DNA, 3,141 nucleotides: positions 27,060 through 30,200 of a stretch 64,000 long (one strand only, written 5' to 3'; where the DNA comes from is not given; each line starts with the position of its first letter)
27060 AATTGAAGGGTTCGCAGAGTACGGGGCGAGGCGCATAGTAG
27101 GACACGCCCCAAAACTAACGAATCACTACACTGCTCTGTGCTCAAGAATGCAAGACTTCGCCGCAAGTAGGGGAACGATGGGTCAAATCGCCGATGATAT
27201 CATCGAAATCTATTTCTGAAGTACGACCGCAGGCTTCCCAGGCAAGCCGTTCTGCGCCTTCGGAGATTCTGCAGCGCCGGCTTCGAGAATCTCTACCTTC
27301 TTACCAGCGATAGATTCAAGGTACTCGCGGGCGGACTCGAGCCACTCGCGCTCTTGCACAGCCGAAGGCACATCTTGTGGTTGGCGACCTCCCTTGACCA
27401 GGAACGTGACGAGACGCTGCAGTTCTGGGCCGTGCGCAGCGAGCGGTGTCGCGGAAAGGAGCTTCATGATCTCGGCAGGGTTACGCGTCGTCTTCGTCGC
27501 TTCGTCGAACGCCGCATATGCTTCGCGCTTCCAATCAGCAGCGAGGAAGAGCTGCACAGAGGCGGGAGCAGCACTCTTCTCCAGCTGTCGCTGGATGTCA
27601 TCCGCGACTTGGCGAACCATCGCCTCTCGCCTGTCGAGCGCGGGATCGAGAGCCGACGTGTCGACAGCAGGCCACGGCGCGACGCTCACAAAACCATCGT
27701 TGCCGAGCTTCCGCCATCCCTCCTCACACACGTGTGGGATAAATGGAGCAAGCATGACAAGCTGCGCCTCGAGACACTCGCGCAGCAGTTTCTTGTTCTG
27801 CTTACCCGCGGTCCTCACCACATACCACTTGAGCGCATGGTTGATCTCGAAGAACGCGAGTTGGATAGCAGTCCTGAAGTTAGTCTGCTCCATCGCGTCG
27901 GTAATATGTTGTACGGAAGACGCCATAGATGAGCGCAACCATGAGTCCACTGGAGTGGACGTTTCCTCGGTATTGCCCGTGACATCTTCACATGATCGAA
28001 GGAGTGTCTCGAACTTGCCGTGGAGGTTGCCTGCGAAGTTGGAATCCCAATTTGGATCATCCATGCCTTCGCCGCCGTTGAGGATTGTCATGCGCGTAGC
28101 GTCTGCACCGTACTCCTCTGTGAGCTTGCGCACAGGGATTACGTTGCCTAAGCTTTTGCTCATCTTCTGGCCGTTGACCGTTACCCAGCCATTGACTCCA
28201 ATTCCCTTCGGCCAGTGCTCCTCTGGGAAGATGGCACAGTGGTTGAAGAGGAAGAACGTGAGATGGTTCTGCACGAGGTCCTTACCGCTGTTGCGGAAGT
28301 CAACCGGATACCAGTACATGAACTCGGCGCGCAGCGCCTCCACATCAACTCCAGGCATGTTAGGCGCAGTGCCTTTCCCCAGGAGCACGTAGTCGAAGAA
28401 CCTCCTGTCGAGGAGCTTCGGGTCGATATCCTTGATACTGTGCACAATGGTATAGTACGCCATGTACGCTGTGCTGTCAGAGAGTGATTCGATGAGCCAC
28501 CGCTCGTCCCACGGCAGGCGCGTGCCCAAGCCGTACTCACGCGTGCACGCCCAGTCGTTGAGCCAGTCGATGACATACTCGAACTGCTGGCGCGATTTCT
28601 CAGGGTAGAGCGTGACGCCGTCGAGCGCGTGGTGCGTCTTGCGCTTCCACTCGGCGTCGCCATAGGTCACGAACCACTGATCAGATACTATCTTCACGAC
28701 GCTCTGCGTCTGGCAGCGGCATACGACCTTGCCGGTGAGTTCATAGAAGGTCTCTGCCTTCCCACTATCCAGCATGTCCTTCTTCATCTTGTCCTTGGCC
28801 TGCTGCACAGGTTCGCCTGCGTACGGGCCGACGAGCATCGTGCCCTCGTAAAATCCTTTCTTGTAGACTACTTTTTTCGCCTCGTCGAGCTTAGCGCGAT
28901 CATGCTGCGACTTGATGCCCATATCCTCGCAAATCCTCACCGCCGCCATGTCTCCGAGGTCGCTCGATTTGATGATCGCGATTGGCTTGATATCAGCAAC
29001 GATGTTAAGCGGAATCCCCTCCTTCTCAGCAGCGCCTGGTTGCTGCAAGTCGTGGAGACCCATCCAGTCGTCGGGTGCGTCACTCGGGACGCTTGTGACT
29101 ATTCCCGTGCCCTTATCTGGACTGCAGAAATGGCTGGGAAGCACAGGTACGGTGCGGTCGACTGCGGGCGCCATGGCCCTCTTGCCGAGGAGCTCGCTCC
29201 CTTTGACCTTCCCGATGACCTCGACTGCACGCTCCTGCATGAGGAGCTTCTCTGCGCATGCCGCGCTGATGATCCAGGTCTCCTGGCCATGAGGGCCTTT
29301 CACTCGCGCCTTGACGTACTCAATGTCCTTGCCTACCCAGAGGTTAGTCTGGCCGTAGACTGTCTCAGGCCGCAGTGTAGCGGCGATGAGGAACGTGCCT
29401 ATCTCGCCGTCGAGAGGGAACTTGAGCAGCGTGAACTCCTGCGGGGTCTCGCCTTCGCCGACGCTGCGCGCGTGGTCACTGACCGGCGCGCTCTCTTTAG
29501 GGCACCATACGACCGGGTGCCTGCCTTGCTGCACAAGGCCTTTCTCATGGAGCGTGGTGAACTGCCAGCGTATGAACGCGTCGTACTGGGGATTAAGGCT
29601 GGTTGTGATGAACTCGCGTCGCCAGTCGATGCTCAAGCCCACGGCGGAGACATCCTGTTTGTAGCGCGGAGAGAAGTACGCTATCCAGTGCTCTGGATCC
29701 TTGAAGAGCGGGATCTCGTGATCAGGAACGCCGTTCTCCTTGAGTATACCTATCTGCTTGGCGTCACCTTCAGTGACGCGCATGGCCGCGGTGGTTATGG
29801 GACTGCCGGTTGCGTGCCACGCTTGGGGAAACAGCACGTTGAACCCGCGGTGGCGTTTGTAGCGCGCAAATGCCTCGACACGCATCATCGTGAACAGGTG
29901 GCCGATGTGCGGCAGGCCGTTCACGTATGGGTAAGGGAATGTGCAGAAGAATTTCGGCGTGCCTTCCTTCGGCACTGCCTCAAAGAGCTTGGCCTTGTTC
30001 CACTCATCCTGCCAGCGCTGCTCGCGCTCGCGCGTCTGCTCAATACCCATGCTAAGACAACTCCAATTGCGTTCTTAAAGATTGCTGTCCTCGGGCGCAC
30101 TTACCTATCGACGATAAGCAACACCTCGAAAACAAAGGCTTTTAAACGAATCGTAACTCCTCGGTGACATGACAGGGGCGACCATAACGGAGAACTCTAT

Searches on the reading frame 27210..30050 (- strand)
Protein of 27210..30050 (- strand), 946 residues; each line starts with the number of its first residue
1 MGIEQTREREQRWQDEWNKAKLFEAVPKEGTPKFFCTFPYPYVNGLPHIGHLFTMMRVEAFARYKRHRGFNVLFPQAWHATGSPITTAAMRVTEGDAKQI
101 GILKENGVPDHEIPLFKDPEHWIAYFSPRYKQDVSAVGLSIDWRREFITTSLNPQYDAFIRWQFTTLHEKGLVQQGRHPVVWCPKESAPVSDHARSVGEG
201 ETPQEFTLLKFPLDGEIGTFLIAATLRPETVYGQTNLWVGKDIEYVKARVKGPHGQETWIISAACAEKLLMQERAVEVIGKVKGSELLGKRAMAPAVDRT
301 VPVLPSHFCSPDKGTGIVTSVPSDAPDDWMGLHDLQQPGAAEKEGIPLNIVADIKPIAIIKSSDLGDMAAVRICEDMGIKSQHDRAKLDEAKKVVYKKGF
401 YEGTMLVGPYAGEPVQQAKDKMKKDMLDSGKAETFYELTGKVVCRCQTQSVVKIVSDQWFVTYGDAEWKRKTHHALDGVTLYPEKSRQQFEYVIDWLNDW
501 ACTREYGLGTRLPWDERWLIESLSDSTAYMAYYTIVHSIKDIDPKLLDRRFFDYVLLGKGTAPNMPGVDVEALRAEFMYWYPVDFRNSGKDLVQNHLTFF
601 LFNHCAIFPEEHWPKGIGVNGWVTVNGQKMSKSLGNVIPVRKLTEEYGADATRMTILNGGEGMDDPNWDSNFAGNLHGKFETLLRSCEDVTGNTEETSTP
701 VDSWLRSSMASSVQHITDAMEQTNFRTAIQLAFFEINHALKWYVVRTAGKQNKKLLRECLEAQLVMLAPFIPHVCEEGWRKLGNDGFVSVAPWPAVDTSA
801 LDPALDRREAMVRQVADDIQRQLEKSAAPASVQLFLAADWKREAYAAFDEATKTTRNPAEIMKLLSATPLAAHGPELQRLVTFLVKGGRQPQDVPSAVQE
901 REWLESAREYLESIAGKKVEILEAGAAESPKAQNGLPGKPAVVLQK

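Call 33: search_protein_families(library=pfam, proteins=[window:27210-30050:-], max_evalue=0.001)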
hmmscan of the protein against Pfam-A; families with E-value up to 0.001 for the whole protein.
window:27210-30050:- (946 aa): 4 families
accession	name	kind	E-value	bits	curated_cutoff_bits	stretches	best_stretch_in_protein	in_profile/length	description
PF00133.28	tRNA-synt_1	-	8e-41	140.6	22.7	2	13-513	2-244/414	tRNA synthetases class I (I, L, M and V)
PF08264.19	Anticodon_1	-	3.9e-24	85.6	25.1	1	702-823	1-136/148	Anticodon-binding domain of tRNA ligase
PF09334.17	tRNA-synt_1g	-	3.1e-22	79.3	20.1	2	35-90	2-57/391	tRNA synthetases class I (M)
PF01406.26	tRNA-synt_1e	-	2.7e-08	34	27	1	581-657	206-281/301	tRNA synthetases class I (C) catalytic domain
